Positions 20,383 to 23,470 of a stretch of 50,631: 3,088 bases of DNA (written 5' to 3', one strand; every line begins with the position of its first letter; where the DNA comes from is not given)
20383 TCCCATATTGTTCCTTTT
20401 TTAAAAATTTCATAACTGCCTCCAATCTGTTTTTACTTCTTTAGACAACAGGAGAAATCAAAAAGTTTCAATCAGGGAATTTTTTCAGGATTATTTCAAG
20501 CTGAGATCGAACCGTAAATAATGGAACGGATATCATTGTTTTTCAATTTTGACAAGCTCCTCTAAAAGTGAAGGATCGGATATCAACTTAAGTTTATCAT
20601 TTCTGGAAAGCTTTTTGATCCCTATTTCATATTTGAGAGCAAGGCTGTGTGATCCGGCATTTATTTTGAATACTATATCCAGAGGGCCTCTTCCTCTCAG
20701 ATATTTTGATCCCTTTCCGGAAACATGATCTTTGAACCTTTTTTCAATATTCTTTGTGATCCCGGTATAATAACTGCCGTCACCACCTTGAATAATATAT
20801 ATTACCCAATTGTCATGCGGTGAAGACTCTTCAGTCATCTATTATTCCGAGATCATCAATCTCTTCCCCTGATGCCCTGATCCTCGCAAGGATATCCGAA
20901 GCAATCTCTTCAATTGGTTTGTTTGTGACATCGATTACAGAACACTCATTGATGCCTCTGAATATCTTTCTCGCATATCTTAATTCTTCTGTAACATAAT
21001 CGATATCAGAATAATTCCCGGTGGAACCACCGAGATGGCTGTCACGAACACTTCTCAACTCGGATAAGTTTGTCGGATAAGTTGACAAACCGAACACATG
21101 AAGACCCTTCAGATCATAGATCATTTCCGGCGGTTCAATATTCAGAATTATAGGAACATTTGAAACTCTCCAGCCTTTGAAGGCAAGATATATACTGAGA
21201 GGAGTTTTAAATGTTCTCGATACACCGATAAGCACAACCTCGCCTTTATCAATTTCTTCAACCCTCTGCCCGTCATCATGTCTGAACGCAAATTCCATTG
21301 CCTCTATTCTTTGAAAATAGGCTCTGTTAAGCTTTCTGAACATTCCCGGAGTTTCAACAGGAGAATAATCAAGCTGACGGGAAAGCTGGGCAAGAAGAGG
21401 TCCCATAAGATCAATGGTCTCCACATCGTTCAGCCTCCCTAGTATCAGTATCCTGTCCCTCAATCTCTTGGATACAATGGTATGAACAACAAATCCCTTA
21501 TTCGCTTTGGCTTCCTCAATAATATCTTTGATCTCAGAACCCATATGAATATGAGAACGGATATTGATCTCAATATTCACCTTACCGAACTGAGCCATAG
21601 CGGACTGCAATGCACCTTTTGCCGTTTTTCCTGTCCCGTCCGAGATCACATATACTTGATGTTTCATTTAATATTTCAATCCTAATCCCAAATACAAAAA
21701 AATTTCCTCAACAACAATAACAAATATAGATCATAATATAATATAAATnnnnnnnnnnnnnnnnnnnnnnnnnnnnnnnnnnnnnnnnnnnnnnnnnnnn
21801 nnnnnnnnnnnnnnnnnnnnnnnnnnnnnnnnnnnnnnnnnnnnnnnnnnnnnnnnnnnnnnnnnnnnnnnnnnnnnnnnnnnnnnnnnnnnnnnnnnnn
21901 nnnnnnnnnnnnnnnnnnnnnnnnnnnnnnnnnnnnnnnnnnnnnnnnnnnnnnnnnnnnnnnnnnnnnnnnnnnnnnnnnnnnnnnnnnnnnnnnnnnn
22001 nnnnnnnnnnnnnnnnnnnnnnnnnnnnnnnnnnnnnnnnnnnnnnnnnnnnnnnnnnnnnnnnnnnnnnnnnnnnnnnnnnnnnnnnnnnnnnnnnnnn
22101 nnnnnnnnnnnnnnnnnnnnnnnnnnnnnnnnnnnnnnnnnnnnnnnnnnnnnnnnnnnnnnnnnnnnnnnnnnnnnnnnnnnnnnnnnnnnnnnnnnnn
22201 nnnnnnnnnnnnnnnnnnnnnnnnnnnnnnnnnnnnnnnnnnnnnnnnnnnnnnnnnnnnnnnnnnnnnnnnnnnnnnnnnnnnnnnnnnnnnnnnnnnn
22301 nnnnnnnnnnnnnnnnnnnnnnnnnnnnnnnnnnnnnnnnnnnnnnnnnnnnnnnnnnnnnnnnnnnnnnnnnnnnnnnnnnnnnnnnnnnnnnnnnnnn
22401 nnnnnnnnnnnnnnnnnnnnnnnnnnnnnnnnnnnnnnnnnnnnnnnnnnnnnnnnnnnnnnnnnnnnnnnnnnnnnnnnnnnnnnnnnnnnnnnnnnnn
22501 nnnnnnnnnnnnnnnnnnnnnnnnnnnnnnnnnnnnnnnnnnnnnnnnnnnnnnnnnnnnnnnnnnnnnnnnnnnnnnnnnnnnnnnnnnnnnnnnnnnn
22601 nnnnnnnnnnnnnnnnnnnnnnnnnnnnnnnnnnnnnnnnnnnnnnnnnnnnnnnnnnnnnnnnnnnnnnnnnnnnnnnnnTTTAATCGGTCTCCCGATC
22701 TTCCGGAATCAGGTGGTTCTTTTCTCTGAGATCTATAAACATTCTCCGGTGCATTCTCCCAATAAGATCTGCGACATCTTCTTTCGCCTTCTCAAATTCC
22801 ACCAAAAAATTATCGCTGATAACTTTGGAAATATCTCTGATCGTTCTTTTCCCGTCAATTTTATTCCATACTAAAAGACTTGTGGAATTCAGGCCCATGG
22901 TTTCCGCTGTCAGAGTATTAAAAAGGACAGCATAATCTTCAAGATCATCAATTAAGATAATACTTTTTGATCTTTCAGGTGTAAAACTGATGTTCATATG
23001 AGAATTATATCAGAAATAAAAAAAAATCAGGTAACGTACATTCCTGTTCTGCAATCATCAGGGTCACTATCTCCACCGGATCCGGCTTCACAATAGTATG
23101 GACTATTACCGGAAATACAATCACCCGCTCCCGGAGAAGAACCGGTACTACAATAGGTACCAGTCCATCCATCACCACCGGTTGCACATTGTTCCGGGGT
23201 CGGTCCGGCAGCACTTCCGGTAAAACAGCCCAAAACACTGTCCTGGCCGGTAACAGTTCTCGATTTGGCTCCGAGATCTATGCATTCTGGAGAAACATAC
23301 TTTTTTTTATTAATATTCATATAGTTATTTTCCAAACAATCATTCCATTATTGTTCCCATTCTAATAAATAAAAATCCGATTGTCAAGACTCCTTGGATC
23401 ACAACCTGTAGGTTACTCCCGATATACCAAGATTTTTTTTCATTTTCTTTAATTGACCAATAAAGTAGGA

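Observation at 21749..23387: Radical-SAM-less RiPP cassette: six-fold CxxG precursor, RRE and HPr-kinase-like ATPase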

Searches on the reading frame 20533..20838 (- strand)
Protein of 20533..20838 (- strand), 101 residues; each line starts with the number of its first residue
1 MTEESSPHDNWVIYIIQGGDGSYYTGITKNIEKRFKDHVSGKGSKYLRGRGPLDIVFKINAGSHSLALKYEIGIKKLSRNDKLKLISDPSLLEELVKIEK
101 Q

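Call 3: search_protein_families(library=ncbifam, proteins=[window:20533-20838:-], max_evalue=0.1)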
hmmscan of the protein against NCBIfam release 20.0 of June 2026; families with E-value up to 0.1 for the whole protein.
window:20533-20838:- (101 aa): 0 families

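Call 4: search_protein_families(library=pfam, proteins=[window:20533-20838:-], max_evalue=0.1)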
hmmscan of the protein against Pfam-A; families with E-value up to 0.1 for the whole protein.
window:20533-20838:- (101 aa): 1 family
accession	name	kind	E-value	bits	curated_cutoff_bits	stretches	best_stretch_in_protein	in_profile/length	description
PF01541.30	GIY-YIG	-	3.4e-15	56.5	22.6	1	10-82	1-76/78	GIY-YIG catalytic domain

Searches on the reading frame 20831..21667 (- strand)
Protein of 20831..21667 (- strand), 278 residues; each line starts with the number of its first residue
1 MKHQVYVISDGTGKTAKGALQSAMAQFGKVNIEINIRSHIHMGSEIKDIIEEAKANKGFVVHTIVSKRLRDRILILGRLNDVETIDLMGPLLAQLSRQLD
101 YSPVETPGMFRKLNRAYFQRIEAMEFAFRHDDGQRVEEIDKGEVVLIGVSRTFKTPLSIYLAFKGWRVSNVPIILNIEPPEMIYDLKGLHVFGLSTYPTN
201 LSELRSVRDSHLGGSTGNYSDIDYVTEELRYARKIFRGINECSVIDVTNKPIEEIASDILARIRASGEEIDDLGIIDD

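Call 3: search_protein_families(library=ncbifam, proteins=[window:20831-21667:-], max_evalue=0.1)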
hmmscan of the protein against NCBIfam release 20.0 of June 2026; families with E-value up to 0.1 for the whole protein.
window:20831-21667:- (278 aa): 5 families
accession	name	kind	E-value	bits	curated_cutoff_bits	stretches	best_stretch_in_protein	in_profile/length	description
NF003742.0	PRK05339.1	subfamily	7.3e-80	268.5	225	1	2-266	5-266/270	pyruvate, phosphate dikinase/phosphoenolpyruvate synthase regulator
NF049928.1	PEPSynRegPpsR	equivalog_domain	1.7e-39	135.7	350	1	2-264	3-267/272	posphoenolpyruvate synthetase regulatory kinase/phosphorylase PpsR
NF009203.0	PRK12551.1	equivalog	0.0026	17.5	359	0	201-277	113-185/196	ATP-dependent Clp protease proteolytic subunit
TIGR00493.1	clpP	equivalog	0.0042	16.8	308.6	0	207-277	121-187/192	ATP-dependent Clp endopeptidase proteolytic subunit ClpP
NF001368.0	PRK00277.1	subfamily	0.067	13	249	0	211-277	130-192/203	ATP-dependent Clp protease proteolytic subunit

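Call 4: search_protein_families(library=pfam, proteins=[window:20831-21667:-], max_evalue=0.1)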
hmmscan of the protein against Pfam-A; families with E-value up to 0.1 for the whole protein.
window:20831-21667:- (278 aa): 1 family
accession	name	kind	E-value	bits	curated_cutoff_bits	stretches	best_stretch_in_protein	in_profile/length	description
PF03618.20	Kinase-PPPase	-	7.7e-80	268.7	23.5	1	5-260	1-256/256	Kinase/pyrophosphorylase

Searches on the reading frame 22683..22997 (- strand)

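Call 3: search_protein_families(library=ncbifam, proteins=[window:22683-22997:-], max_evalue=0.1)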
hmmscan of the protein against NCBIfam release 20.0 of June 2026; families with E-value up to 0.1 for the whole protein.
window:22683-22997:- (104 aa): 6 families
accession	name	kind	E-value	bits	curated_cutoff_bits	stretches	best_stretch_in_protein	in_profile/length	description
TIGR04248.1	SCM_PqqD_rel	equivalog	1.1e-12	48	100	1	11-85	4-78/84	SynChlorMet cassette protein ScmD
TIGR03859.1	PQQ_PqqD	equivalog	5e-05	23.1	46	1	30-88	22-80/81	pyrroloquinoline quinone biosynthesis peptide chaperone PqqD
NF033530.1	lasso_PqqD_Strm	exception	0.00011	22.4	70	1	18-83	8-73/78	lasso peptide biosynthesis PqqD family chaperone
NF002535.0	PRK02079.1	equivalog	0.00074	19.3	101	1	34-90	36-91/92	pyrroloquinoline quinone biosynthesis peptide chaperone PqqD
NF033536.1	lasso_PqqD_Bac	exception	0.001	19.2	80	1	15-88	13-86/88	lasso peptide biosynthesis PqqD family chaperone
TIGR04353.1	PqqD_rel_X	equivalog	0.034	15.1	35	1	20-85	2-70/74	HPr-rel-A system PqqD family peptide chaperone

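Call 4: search_protein_families(library=pfam, proteins=[window:22683-22997:-], max_evalue=0.1)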
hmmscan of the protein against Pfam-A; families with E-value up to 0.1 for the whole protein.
window:22683-22997:- (104 aa): 1 family
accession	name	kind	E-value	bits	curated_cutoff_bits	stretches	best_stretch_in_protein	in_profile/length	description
PF05402.18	PqqD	-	2.7e-10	40.9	23.4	1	24-88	3-67/67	Coenzyme PQQ synthesis protein D (PqqD)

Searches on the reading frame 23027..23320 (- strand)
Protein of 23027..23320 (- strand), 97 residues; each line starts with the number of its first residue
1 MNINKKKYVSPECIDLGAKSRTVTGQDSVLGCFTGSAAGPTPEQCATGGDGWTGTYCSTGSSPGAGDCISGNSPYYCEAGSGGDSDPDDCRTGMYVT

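Call 3: search_protein_families(library=ncbifam, proteins=[window:23027-23320:-], max_evalue=0.1)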
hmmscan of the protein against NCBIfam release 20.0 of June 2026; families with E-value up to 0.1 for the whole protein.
window:23027-23320:- (97 aa): 0 families

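Call 4: search_protein_families(library=pfam, proteins=[window:23027-23320:-], max_evalue=0.1)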
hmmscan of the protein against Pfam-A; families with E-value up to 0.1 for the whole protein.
window:23027-23320:- (97 aa): 0 families
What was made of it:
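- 23027..23320 (-): Precursor peptide gene, 97 aa. The leader is roughly residues 1-27, with Y8-x-x-P11-x-C13-x-x-L16-G17 and G25-Q26. The core holds six C-x-x-G units (Cys32, 45, 57, 68, 77, 90) plus GDC, YYCEAG and DPxxC motifs. No Pfam or NCBIfam model matches it (calls 3, 4).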

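Call 38: find_homologous_proteins(query=window:23027-23320:-, max_evalue=0.001)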
Query window:23027-23320:- (97 aa): 5 proteins with E <= 0.001 among 5 candidates.
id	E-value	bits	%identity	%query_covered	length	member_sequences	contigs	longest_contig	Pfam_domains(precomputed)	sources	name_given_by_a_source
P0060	3.2e-46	174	83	96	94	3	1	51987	-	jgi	-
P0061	5.9e-43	163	73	100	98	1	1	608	-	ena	-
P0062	7.1e-39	150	74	99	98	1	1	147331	-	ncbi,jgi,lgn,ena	-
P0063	2.3e-38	149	70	100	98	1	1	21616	-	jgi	-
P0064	8.0e-30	121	61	97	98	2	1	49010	-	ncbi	-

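Call 61: predict_structure(alignment_id=A3)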
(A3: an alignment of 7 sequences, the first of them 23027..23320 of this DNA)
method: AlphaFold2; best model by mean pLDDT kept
length: 97 residues; sequences in the alignment: 7
mean_pLDDT: 35.9   pTM: 0.21
mean pLDDT of the five models: 35.9, 35.4, 33.1, 31.5, 27.7
residues with pLDDT >= 90: 0; 70-90: 0; 50-70: 0; < 50: 97
segments of 3 or more residues with pLDDT < 50: 1-97
pLDDT, mean of each block of 10 residues (from residue 1): 31 33 28 31 38 42 42 39 38 38
secondary structure, 60 per line:
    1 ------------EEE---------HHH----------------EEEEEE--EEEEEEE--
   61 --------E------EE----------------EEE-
elements in order: E13-15 E44-49 E52-58 E94-96
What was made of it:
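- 23027..23320 (-): AlphaFold2 predicts disorder, pLDDT 36 (call 61).
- The precursor alone is predicted to be disordered, as expected of a substrate (call 61). The peptide is predicted to be disordered (call 61).
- Tried and rejected: Autonomous fold of the peptide: AlphaFold2 gives pLDDT 36 from a shallow alignment (call 61).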

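Call 62: search_protein_representatives(alignment_id=A3)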
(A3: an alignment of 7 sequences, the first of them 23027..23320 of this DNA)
Query: 7 sequences, 98 profile positions. Proteins with E-value up to 0.001 (for the whole library): 44; up to 1e-10: 9; up to 1e-30: 2. The best 44 are listed.
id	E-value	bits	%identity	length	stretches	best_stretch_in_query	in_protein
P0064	3.1e-46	171.9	-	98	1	1-98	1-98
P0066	8.5e-37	141.7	-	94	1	6-98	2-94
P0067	9.4e-21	90.2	-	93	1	8-95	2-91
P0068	2.1e-15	73.1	-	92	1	8-97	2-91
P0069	3.6e-15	72.3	-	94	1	5-98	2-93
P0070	1.6e-11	60.6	-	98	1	8-97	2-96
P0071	2.0e-11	60.3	-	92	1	8-97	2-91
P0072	2.4e-11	60.0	-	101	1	8-94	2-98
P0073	9.2e-11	58.2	-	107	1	8-95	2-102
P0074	1.3e-10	57.7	-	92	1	8-94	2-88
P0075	1.1e-09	54.8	-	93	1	8-94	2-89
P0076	1.2e-09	54.6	-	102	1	8-98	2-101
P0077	1.8e-09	54.0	-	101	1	8-96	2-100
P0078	3.8e-09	53.0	-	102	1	8-94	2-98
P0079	5.2e-09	52.6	-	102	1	8-94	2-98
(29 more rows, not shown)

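Call 64: find_encoding_contigs(protein=P0067, flank=10000, max_places=2)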
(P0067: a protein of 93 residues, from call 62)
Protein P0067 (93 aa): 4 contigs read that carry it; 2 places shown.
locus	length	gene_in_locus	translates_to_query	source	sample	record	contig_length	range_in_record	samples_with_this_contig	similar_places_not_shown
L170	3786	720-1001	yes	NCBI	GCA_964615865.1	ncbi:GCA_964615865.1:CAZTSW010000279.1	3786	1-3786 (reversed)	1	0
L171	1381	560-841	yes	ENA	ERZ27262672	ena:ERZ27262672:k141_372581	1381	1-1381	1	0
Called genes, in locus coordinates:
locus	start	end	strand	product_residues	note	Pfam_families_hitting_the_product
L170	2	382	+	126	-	?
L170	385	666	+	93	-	PF05402:PqqD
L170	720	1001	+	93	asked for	-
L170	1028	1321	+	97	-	PF05402:PqqD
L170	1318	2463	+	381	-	PF04055:Radical_SAM, PF13353:Fer4_12 (faint), PF13186:SPASM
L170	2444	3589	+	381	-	PF04055:Radical_SAM, PF13353:Fer4_12 (weak)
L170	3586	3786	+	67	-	?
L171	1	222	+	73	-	?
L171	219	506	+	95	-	PF05402:PqqD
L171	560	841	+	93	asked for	-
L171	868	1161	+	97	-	PF05402:PqqD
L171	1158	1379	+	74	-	?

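Call 65: find_encoding_contigs(protein=P0068, flank=10000, max_places=2)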
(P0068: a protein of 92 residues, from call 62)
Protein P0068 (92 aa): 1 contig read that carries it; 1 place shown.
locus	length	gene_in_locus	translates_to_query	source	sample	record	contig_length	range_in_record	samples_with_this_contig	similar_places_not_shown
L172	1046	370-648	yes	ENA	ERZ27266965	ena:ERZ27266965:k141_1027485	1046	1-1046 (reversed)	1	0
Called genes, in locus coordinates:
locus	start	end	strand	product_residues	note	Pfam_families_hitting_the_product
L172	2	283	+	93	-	?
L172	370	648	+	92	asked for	-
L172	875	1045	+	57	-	?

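Call 66: find_encoding_contigs(protein=P0078, flank=10000, max_places=2)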
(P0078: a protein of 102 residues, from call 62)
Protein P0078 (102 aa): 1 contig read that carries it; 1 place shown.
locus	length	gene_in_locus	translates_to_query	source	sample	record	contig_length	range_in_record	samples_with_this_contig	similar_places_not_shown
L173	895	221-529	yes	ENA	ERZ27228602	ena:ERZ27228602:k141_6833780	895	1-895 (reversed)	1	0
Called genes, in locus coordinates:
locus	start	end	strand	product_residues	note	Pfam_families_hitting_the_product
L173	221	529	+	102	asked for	-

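Call 67: find_encoding_contigs(protein=P0066, flank=10000, max_places=2)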
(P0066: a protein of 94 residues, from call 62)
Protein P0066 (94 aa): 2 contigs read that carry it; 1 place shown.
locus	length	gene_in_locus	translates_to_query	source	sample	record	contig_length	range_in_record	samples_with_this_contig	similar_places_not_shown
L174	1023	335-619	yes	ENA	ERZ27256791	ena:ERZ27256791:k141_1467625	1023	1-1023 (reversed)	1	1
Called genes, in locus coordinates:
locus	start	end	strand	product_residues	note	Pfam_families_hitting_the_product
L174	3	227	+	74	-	?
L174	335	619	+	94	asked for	-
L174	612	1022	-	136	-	?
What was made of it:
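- Tried and rejected: Neighbourhoods of more precursor homologues (P0066, P0068, P0078): the contigs are about 1 kb and uninformative (calls 65-67).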
